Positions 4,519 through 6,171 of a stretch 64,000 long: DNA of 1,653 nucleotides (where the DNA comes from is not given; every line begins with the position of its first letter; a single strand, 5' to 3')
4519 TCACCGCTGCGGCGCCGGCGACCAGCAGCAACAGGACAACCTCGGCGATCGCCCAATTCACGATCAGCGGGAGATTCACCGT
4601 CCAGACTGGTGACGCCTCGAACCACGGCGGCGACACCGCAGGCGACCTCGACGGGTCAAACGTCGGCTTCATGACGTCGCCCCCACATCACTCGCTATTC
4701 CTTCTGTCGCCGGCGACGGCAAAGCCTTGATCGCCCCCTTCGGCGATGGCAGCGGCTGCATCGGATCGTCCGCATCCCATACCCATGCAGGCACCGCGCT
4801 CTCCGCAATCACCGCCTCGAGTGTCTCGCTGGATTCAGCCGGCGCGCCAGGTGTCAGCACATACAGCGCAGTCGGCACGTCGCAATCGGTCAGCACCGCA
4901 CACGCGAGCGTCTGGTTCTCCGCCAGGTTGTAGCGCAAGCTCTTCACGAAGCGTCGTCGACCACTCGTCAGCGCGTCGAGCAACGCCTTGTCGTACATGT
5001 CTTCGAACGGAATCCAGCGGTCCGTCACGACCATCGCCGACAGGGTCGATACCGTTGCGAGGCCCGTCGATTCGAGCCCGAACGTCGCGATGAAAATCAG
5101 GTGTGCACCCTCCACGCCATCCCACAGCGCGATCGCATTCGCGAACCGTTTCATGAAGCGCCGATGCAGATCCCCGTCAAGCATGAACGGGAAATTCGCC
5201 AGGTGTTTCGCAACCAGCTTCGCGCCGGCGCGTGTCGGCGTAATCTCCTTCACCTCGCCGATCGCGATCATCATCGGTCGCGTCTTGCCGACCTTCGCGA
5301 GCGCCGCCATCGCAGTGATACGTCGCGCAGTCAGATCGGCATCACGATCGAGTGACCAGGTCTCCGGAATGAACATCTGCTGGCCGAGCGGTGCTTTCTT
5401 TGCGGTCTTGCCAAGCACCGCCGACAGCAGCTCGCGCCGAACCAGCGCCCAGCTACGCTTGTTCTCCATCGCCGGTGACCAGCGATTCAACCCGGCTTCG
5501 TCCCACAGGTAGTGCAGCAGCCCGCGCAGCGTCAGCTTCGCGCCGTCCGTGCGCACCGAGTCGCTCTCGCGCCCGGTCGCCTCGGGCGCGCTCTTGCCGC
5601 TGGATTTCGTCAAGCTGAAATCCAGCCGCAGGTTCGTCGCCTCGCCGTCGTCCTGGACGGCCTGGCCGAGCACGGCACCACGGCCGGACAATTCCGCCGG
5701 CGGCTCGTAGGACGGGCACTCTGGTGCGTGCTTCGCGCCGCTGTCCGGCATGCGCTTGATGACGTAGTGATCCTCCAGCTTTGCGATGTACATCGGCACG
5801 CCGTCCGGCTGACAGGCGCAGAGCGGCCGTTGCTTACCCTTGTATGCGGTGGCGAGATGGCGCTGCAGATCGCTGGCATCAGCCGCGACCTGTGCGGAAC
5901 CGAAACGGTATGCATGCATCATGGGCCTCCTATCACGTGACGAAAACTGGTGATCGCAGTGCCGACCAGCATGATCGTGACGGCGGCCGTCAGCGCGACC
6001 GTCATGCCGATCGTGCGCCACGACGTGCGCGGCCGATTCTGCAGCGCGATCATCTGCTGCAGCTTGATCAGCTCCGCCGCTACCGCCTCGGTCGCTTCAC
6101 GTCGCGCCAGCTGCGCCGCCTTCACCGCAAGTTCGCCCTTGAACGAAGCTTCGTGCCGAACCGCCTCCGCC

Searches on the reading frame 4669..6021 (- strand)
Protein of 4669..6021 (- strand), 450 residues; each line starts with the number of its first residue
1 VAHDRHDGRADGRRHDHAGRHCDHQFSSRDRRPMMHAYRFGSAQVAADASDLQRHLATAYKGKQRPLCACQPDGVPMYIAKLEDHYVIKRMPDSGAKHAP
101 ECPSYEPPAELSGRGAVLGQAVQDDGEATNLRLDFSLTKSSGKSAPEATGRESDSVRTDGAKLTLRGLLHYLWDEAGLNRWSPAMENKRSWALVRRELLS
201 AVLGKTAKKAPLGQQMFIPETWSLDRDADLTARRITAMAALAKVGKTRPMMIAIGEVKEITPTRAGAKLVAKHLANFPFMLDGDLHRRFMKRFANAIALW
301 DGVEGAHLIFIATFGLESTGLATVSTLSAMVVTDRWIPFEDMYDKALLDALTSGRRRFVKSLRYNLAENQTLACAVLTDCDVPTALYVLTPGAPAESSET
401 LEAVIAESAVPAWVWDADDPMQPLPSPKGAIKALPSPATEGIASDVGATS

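Call 9: search_protein_families(library=pfam, proteins=[window:4669-6021:-], max_evalue=0.001)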
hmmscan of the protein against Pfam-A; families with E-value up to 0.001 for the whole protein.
window:4669-6021:- (450 aa): 1 family
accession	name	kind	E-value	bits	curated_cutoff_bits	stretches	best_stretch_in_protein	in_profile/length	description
PF06666.16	DUF1173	-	1.6e-138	462.2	25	1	38-416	1-384/386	Protein of unknown function (DUF1173)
